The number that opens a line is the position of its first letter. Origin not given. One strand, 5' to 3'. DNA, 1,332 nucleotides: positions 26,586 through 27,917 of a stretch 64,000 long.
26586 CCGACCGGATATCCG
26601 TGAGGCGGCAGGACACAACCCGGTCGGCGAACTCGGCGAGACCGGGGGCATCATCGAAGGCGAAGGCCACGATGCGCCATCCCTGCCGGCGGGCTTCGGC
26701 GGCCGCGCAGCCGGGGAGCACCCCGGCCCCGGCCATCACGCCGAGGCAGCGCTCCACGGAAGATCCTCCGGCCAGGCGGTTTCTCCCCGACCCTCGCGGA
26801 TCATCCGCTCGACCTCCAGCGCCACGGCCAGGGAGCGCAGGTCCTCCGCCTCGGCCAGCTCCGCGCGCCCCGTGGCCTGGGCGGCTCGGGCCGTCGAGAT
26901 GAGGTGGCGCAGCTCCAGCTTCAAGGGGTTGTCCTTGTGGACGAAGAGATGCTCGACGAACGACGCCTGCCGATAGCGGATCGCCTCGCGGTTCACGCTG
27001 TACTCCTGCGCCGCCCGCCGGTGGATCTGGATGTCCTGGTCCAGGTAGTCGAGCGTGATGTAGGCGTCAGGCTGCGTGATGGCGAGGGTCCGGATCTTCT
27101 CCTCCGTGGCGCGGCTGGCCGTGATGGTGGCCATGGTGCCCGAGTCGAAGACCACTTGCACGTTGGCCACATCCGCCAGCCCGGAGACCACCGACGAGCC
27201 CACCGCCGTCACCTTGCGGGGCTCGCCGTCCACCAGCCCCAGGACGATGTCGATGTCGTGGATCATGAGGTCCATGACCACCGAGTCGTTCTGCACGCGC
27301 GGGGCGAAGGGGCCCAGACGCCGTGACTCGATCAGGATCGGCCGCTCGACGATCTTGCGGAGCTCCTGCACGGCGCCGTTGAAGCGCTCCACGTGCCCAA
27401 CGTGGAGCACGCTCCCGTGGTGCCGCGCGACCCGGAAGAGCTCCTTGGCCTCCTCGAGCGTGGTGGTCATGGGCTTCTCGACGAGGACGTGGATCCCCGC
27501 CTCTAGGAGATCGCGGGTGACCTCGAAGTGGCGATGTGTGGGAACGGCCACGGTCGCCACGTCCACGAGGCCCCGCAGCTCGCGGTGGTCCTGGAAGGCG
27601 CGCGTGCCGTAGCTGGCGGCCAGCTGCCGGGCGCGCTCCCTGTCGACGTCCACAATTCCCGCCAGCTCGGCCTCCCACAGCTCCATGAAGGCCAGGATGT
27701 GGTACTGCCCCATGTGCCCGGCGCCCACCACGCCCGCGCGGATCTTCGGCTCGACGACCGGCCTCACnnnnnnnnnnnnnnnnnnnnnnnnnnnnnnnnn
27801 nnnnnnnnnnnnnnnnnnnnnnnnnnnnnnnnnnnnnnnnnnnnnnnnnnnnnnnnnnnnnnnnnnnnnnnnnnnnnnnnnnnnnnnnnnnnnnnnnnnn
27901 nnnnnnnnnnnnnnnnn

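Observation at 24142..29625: Atypical lipid A gene block: lpxD fused directly to lpxA (no fabZ), a Gfo/Idh/MocA oxidoreductase between lpxA and lpxI, LpxI instead of LpxH, and a DUF374 LpxJ-like gene between lpxB and waaA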

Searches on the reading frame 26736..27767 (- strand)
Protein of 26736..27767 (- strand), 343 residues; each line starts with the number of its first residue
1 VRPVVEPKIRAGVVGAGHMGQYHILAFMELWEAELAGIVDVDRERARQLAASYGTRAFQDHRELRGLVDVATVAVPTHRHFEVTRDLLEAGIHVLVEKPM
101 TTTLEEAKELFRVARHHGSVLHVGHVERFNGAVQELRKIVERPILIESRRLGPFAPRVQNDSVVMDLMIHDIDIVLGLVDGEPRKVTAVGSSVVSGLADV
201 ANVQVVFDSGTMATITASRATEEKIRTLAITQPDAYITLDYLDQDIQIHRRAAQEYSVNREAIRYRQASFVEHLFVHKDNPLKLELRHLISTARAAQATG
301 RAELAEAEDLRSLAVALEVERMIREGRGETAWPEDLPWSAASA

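Call 3: search_protein_families(library=pfam, proteins=[window:26736-27767:-])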
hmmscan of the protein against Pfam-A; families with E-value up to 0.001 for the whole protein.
window:26736-27767:- (343 aa): 3 families
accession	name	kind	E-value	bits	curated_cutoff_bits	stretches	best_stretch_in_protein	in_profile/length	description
PF01408.29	GFO_IDH_MocA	-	7.9e-34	117.4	24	1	9-125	1-120/120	Oxidoreductase family, NAD-binding Rossmann fold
PF22725.1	GFO_IDH_MocA_C3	-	7.3e-12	45.8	27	1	160-224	42-109/124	GFO/IDH/MocA C-terminal domain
PF03807.23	F420_oxidored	-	0.00052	21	21.6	0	12-87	3-79/94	NADP oxidoreductase coenzyme F420-dependent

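Call 4: search_protein_families(library=ncbifam, proteins=[window:26736-27767:-])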
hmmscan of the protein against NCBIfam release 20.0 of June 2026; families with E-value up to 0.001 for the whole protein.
window:26736-27767:- (343 aa): 11 families
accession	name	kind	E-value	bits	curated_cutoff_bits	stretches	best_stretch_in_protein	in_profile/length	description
NF040723.1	UDP-GlcNAcDh_Arch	equivalog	1.4e-65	221.8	450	1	9-298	1-279/302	UDP-N-acetylglucosamine 3-dehydrogenase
TIGR04380.1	myo_inos_iolG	equivalog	7.6e-28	97.3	355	1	9-221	2-233/330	inositol 2-dehydrogenase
NF052679.1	InsChiInosDhIolG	equivalog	1.3e-15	57.3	540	1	9-186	3-192/343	bifunctional inositol 2-dehydrogenase/D-chiro-inositol 1-dehydrogenase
NF052479.1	LevoglcsnDh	equivalog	2.3e-14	52.9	650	1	8-141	3-147/386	levoglucosan dehydrogenase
NF008607.0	PRK11579.1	subfamily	3.5e-14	52.5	330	1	8-145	4-142/346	oxidoreductase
NF041392.1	XylDh_Gfo6_Halo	equivalog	7.1e-14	51.4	350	1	8-145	16-160/350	D-xylose 1-dehydrogenase Gfo6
TIGR01761.1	thiaz-red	subfamily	2e-13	50.6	188.8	1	13-194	7-182/350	thiazolinyl imide reductase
NF007574.0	PRK10206.1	equivalog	9.3e-12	44.6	352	1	51-145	46-143/345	oxidoreductase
NF058561.1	BT_2158_fam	equivalog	1e-10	40.8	750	1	11-132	38-161/487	glycoside 3-dehydrogenase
NF058563.1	BT_2159_fam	equivalog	1.1e-05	24.7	650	1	9-124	1-119/350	disaccharide 3-dehydrogenase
NF001319.0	PRK00258.3-3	equivalog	0.00021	20.4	252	1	12-107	126-231/279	shikimate dehydrogenase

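Call 9: search_solved_structures(query=window:26739-27767:-, max_evalue=1e-10, show_alignments=2)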
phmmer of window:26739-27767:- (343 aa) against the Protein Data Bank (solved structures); distinct sequences matched with E-value up to 1e-10: 23.
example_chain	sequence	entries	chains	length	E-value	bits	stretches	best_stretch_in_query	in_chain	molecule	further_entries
7bvj_A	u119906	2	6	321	6.4e-50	173.5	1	9-253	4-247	Oxidoreductase, NAD-binding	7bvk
8qc3_A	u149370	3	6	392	4.5e-14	55.7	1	8-138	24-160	Oxidoreductase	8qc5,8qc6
4hkt_A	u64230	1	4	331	1.1e-13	54.4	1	9-219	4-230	Inositol 2-dehydrogenase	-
8qc2_A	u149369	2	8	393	1.7e-13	53.8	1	8-138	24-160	Gfo/Idh/MocA family oxidoreductase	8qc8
3ezy_A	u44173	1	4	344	2.5e-13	53.2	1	9-220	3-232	Dehydrogenase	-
4mie_A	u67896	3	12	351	6.3e-13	51.9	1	9-222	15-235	Inositol 2-dehydrogenase/D-chiro-inositol 3-dehydrogenase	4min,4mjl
4mio_A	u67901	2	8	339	7.1e-13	51.8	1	9-222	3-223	Inositol 2-dehydrogenase/D-chiro-inositol 3-dehydrogenase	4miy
3e18_A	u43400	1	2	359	1.1e-12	51.1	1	10-216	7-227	oxidoreductase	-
7xr9_A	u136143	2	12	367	1.2e-12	51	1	8-143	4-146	DgpA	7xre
3q2k_A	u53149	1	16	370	1.8e-12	50.4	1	3-142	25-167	oxidoreductase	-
8w9s_A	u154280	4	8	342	2e-12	50.3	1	9-147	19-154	NADH-dependent dihydrogenase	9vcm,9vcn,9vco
9m3d_B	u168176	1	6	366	8.4e-12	48.2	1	8-130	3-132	DgpA1 from W974-1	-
3uuw_A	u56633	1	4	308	9.5e-12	48.1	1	8-180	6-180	Putative oxidoreductase with NAD(P)-binding Rossmann-fold domain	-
3m2t_A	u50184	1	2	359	1.3e-11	47.6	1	9-219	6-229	Probable dehydrogenase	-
6jw6_A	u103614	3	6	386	1.5e-11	47.4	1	8-182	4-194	Dehydrogenase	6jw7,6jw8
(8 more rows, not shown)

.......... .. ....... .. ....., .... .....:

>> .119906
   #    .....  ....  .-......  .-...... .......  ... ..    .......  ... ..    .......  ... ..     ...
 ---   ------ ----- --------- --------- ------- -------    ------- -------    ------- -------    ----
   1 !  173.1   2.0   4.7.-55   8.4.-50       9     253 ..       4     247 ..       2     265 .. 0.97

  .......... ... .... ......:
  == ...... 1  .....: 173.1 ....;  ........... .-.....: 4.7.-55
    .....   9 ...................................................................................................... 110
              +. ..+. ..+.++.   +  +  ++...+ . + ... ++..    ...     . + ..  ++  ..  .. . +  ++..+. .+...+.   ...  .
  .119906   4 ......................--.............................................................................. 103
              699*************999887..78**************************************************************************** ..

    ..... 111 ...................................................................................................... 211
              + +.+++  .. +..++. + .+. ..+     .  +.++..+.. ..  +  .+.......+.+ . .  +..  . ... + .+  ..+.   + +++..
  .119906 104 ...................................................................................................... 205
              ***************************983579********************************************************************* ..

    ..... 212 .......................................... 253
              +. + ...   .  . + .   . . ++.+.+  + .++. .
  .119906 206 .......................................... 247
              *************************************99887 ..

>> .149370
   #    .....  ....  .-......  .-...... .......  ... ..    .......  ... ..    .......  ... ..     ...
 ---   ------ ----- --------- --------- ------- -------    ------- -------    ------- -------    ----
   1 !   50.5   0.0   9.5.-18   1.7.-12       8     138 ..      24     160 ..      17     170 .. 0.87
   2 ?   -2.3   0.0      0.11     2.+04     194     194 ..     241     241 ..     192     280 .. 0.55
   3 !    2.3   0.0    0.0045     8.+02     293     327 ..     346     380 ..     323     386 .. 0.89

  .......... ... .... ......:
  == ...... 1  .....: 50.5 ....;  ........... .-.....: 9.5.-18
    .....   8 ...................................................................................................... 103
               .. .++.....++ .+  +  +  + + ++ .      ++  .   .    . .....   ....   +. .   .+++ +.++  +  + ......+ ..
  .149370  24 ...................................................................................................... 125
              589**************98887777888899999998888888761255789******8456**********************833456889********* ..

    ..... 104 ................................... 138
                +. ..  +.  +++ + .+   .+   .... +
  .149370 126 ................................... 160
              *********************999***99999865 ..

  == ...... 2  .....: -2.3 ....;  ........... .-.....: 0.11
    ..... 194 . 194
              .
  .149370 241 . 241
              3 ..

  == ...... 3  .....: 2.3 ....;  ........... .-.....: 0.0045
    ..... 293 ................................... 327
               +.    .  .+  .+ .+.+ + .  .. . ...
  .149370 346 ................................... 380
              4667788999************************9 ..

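Call 14: find_encoding_contigs(protein=window:26739-27767:-, flank=10000, max_places=6)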
Protein seq(343 aa) (343 aa): 1 contig read that carries it; 1 place shown.
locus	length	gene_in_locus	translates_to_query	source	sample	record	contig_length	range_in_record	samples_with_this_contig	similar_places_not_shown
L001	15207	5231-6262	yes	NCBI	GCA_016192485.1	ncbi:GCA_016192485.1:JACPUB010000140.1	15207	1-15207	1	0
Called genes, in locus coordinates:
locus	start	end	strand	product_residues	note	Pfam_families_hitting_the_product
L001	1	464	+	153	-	PF10431:ClpB_D2-small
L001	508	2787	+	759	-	PF07244:POTRA (weak), PF08478:POTRA_1 (faint), PF08479:POTRA_2 (faint), PF07244:POTRA, PF01103:Omp85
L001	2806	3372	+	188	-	PF03938:OmpH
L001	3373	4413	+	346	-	PF04613:LpxD, PF25087:GMPPB_C (faint), PF14602:Hexapep_2 (faint), PF00132:Hexapep, PF25084:LbH_EIF2B (weak), PF00132:Hexapep (weak)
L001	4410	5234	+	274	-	PF25084:LbH_EIF2B (faint), PF25087:GMPPB_C (faint), PF00132:Hexapep, PF13720:Acetyltransf_11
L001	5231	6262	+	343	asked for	PF01408:GFO_IDH_MocA, PF22725:GFO_IDH_MocA_C3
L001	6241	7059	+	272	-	PF17930:LpxI_N, PF06230:LpxI_C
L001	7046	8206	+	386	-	PF02684:LpxB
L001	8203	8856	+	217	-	PF04028:DUF374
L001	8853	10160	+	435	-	PF04413:Glycos_transf_N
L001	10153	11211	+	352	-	PF02606:LpxK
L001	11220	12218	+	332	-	PF01075:Glyco_transf_9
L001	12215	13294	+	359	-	PF13439:Glyco_transf_4, PF13477:Glyco_trans_4_2 (weak), PF13579:Glyco_trans_4_4, PF00534:Glycos_transf_1, PF13692:Glyco_trans_1_4, PF13524:Glyco_trans_1_2 (weak)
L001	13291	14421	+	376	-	PF13439:Glyco_transf_4, PF13579:Glyco_trans_4_4, PF00534:Glycos_transf_1, PF13692:Glyco_trans_1_4, PF13524:Glyco_trans_1_2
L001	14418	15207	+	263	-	PF13439:Glyco_transf_4, PF13579:Glyco_trans_4_4, PF00534:Glycos_transf_1 (weak)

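Call 17: find_homologous_proteins(query=window:26739-27767:-, max_evalue=1e-20)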
Query seq(343 aa) (343 aa): 7850 proteins with E <= 1e-20 among 8000 candidates; the best 120 are listed.
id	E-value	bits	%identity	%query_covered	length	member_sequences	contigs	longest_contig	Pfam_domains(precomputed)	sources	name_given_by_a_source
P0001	8.5e-218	740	100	100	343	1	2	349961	PF01408.29,PF22725.2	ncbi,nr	ncbi:MAG: Gfo/Idh/MocA family oxidoreductase [Candidatus Rokubacteria bacterium]|nr:Gfo/Idh/MocA fam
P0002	3.5e-206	702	94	100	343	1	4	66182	PF01408.29,PF22725.2,PF03807.24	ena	-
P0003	8.5e-206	700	94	100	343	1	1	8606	PF01408.29,PF22725.2,PF03807.24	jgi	-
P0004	3.9e-200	682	92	100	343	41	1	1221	PF01408.29,PF22725.2,PF03807.24,PF01488.27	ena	-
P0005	8.2e-199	677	92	99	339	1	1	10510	PF01408.29,PF22725.2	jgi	-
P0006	2.7e-194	663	94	95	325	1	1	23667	PF01408.29,PF22725.2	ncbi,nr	ncbi:MAG: hypothetical protein A3K12_09105 [Candidatus Rokubacteria bacterium RIFCSPLOWO2_12_FULL_71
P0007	1.8e-185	634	85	100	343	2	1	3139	PF01408.29,PF22725.2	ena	-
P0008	5.9e-185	632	85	99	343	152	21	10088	PF01408.29,PF22725.2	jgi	jgi:predicted dehydrogenase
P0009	1.0e-184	631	84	100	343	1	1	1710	PF01408.29,PF22725.2,PF03807.24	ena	-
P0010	1.0e-184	631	85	98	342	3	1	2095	PF01408.29,PF22725.2,PF02423.22,PF03807.24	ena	-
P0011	1.3e-184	631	86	99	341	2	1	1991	PF01408.29,PF22725.2,PF03807.24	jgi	-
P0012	3.5e-184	629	84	100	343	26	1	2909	PF01408.29,PF22725.2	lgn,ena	-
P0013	2.7e-183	626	84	100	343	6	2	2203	PF01408.29,PF22725.2,PF02423.22,PF03807.24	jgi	-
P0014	3.0e-183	626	83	100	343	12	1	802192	PF01408.29,PF22725.2,PF02423.22,PF03807.24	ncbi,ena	-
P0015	3.4e-183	626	84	100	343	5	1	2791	PF01408.29,PF22725.2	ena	-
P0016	8.5e-183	625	85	98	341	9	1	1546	PF01408.29,PF22725.2,PF02423.22,PF03807.24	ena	-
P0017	1.7e-182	624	84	100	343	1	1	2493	PF01408.29,PF22725.2,PF02423.22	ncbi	-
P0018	2.1e-182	624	89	95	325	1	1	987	PF01408.29,PF22725.2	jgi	jgi:predicted dehydrogenase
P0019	9.5e-182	621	89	95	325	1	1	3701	PF01408.29,PF22725.2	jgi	jgi:predicted dehydrogenase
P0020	4.7e-181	619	83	99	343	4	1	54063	PF01408.29,PF22725.2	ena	-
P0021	9.6e-179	612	83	99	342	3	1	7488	PF01408.29,PF22725.2,PF02423.22,PF03807.24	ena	-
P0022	1.3e-177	608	82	98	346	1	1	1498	PF01408.29,PF22725.2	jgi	jgi:predicted dehydrogenase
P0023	1.4e-177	608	82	98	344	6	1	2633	PF02629.26,PF01408.29,PF22725.2,PF02423.22,PF03807.24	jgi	jgi:predicted dehydrogenase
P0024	1.6e-177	608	82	98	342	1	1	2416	PF01408.29,PF22725.2,PF02423.22,PF03807.24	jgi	jgi:predicted dehydrogenase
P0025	1.9e-177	607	84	98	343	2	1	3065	PF01408.29,PF22725.2,PF03807.24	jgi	jgi:predicted dehydrogenase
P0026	2.7e-177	607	82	100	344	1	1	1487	PF01408.29,PF22725.2,PF03807.24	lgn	-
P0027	6.3e-177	606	83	98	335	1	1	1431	PF01408.29,PF22725.2,PF02423.22,PF03807.24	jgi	jgi:predicted dehydrogenase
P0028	1.1e-175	602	82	98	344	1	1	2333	PF01408.29,PF22725.2,PF03807.24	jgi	jgi:predicted dehydrogenase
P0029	1.1e-175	601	82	98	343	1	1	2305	PF01408.29,PF22725.2,PF02423.22,PF03807.24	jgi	jgi:predicted dehydrogenase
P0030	1.1e-175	601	82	98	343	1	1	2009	PF01408.29,PF22725.2,PF03807.24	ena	-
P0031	1.6e-175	601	81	98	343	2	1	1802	PF01408.29,PF22725.2,PF02423.22,PF03807.24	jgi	-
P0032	1.6e-175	601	81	98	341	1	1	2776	PF01408.29,PF22725.2,PF03807.24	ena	-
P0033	1.9e-175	601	82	98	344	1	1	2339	PF01408.29,PF22725.2,PF03807.24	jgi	jgi:predicted dehydrogenase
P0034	2.0e-175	601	81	98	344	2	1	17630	PF01408.29,PF22725.2,PF03807.24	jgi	jgi:predicted dehydrogenase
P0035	2.2e-175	600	81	98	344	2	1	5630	PF01408.29,PF22725.2,PF03807.24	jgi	-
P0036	2.3e-175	600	81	98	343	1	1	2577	PF01408.29,PF22725.2,PF03807.24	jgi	-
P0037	2.4e-175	600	82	99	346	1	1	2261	PF01408.29,PF22725.2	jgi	-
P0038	3.4e-175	600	81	98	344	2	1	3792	PF01408.29,PF22725.2,PF03807.24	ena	-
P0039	4.0e-175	600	81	98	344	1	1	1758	PF01408.29,PF22725.2,PF03807.24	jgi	jgi:predicted dehydrogenase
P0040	4.3e-175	600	81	98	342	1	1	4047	PF01408.29,PF22725.2,PF02423.22,PF03807.24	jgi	-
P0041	4.9e-175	599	81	98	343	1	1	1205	PF01408.29,PF22725.2,PF03807.24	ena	-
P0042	6.4e-175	599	81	98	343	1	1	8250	PF01408.29,PF22725.2,PF03807.24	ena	-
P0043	7.7e-175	599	81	98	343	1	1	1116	PF01408.29,PF22725.2,PF03807.24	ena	-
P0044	7.9e-175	599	82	98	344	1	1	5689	PF01408.29,PF22725.2,PF03807.24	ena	-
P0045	8.2e-175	599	82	98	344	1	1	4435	PF01408.29,PF22725.2,PF03807.24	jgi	-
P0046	8.3e-175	599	81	97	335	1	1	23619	PF01408.29,PF22725.2,PF03807.24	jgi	-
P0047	8.4e-175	599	81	98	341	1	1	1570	PF01408.29,PF22725.2,PF03807.24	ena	-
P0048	8.6e-175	599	82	98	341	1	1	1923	PF01408.29,PF22725.2,PF03807.24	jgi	-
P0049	8.7e-175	599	81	98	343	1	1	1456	PF01408.29,PF22725.2,PF03807.24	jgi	-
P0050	1.0e-174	598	81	98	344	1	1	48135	PF01408.29,PF22725.2,PF03807.24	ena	-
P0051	1.1e-174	598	81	98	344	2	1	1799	PF01408.29,PF22725.2,PF02423.22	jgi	-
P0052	1.1e-174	598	81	98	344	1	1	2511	PF01408.29,PF22725.2,PF03807.24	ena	-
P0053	1.3e-174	598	81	98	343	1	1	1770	PF01408.29,PF22725.2,PF03807.24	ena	-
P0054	1.3e-174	598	81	98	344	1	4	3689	PF01408.29,PF22725.2,PF03807.24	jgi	jgi:predicted dehydrogenase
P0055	1.4e-174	598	81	98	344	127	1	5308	PF01408.29,PF22725.2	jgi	jgi:predicted dehydrogenase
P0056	1.4e-174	598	81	98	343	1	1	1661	PF01408.29,PF22725.2,PF03807.24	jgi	-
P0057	1.4e-174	598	85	95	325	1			PF01408.29,PF22725.2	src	-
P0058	1.5e-174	598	81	98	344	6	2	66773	PF01408.29,PF22725.2,PF03807.24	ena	-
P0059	1.6e-174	598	82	99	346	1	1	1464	PF01408.29,PF22725.2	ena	-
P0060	1.6e-174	598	81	98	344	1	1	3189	PF01408.29,PF22725.2,PF03807.24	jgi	jgi:predicted dehydrogenase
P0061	1.7e-174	598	81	98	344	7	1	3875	PF01408.29,PF22725.2,PF02423.22,PF03807.24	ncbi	-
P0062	1.7e-174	598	81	98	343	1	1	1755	PF01408.29,PF22725.2,PF03807.24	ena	-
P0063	1.8e-174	597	81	98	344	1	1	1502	PF01408.29,PF22725.2,PF03807.24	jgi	-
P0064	2.0e-174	597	80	100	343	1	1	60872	PF01408.29,PF22725.2,PF03807.24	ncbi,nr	ncbi:MAG TPA: Gfo/Idh/MocA family oxidoreductase [Methylomirabilota bacterium]|nr:Gfo/Idh/MocA famil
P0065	2.1e-174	597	81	98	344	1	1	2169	PF01408.29,PF22725.2,PF03807.24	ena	-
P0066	2.2e-174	597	80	99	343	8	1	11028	PF01408.29,PF22725.2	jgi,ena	-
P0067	2.2e-174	597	81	98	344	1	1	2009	PF01408.29,PF22725.2,PF03807.24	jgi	jgi:predicted dehydrogenase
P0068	2.7e-174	597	81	98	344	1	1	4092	PF01408.29,PF22725.2,PF03807.24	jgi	-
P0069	2.7e-174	597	81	99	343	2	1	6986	PF01408.29,PF22725.2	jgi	-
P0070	2.8e-174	597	80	100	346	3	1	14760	PF01408.29,PF22725.2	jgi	jgi:predicted dehydrogenase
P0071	3.0e-174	597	81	98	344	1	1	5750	PF01408.29,PF22725.2,PF03807.24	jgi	-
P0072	3.1e-174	597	81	98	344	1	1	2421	PF01408.29,PF22725.2,PF03807.24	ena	-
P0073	3.3e-174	597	81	98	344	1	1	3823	PF01408.29,PF22725.2,PF03807.24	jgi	-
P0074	3.4e-174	597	81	98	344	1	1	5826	PF01408.29,PF22725.2,PF02423.22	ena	-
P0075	4.9e-174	596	81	98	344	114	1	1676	PF01408.29,PF22725.2,PF02423.22,PF03807.24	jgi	jgi:predicted dehydrogenase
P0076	5.3e-174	596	80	99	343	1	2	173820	PF01408.29,PF22725.2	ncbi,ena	-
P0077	6.8e-174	596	81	99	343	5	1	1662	PF01408.29,PF22725.2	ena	-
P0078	7.5e-174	595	80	100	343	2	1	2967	PF01408.29,PF22725.2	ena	-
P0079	7.5e-174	595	81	98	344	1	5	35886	PF01408.29,PF22725.2,PF03807.24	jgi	jgi:predicted dehydrogenase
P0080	9.2e-174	595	81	97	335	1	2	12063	PF01408.29,PF22725.2,PF03807.24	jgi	-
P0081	9.6e-174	595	81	99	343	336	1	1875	PF01408.29,PF22725.2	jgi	-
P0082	1.2e-173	595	81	98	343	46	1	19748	PF01408.29,PF22725.2,PF02423.22,PF03807.24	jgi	jgi:predicted dehydrogenase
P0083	1.5e-173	594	81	98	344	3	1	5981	PF01408.29,PF22725.2,PF03807.24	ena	-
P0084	1.8e-173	594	81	98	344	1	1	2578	PF01408.29,PF22725.2,PF03807.24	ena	-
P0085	2.0e-173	594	81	98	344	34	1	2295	PF01408.29,PF22725.2,PF03807.24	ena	-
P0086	2.0e-173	594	81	98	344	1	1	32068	PF01408.29,PF22725.2,PF03807.24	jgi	jgi:predicted dehydrogenase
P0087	2.1e-173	594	79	100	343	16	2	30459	PF01408.29,PF22725.2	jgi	jgi:predicted dehydrogenase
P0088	2.2e-173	594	80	99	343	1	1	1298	PF01408.29,PF22725.2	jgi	jgi:predicted dehydrogenase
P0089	2.4e-173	594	81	97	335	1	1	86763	PF01408.29,PF22725.2,PF03807.24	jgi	-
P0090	2.9e-173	593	80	100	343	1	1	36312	PF01408.29,PF22725.2,PF03807.24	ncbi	-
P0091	4.0e-173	593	80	99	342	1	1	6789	PF01408.29,PF22725.2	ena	-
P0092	4.4e-173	593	79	100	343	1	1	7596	PF01408.29,PF22725.2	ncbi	-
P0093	5.5e-173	593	80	100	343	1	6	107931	PF01408.29,PF22725.2,PF03807.24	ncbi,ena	-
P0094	5.8e-173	593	81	98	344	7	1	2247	PF01408.29,PF22725.2,PF02423.22,PF03807.24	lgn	-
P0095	6.0e-173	592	80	98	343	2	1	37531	PF01408.29,PF22725.2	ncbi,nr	ncbi:MAG: Gfo/Idh/MocA family oxidoreductase [Candidatus Rokubacteria bacterium]|nr:Gfo/Idh/MocA fam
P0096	7.6e-173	592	80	98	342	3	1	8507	PF01408.29,PF22725.2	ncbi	-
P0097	8.8e-173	592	81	98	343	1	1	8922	PF01408.29,PF22725.2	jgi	jgi:predicted dehydrogenase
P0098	9.2e-173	592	81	98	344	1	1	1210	PF01408.29,PF22725.2,PF02423.22,PF03807.24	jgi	jgi:predicted dehydrogenase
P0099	1.0e-172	592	79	100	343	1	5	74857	PF01408.29,PF22725.2,PF03807.24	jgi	-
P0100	1.2e-172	592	81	98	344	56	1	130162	PF01408.29,PF22725.2,PF03807.24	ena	-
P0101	1.3e-172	591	80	98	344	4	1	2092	PF01408.29,PF22725.2,PF03807.24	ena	-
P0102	1.4e-172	591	80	98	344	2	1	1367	PF01408.29,PF22725.2,PF03807.24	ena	-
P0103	1.6e-172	591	80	98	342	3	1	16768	PF01408.29,PF22725.2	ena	-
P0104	1.9e-172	591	79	100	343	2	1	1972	PF01408.29,PF22725.2,PF03807.24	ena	-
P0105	1.9e-172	591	80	100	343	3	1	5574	PF01408.29,PF22725.2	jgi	jgi:predicted dehydrogenase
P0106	2.6e-172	590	79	100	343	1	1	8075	PF01408.29,PF22725.2,PF03807.24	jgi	jgi:predicted dehydrogenase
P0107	2.6e-172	590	81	98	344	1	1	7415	PF01408.29,PF22725.2,PF03807.24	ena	-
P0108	2.6e-172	590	79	99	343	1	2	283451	PF01408.29,PF22725.2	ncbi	-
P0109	2.7e-172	590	80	100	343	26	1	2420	PF01408.29,PF22725.2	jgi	jgi:predicted dehydrogenase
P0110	3.0e-172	590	80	98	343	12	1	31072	PF01408.29,PF22725.2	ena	-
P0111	3.1e-172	590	81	99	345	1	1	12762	PF01408.29,PF22725.2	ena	-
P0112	3.3e-172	590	79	100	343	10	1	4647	PF01408.29,PF22725.2,PF03807.24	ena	-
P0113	4.0e-172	590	79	98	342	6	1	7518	PF01408.29,PF22725.2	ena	-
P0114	4.8e-172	590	81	98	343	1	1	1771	PF01408.29,PF22725.2,PF03807.24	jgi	jgi:predicted dehydrogenase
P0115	5.2e-172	589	80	99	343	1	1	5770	PF01408.29,PF22725.2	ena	-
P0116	5.2e-172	589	78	100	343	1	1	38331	PF01408.29,PF22725.2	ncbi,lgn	-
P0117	5.2e-172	589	79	98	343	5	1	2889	PF01408.29,PF22725.2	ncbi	-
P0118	5.8e-172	589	80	98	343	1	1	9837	PF01408.29,PF22725.2,PF03807.24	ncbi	-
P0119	6.9e-172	589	80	98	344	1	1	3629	PF01408.29,PF22725.2,PF03807.24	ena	-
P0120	7.6e-172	589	80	98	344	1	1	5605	PF01408.29,PF22725.2,PF02423.22,PF03807.24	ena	-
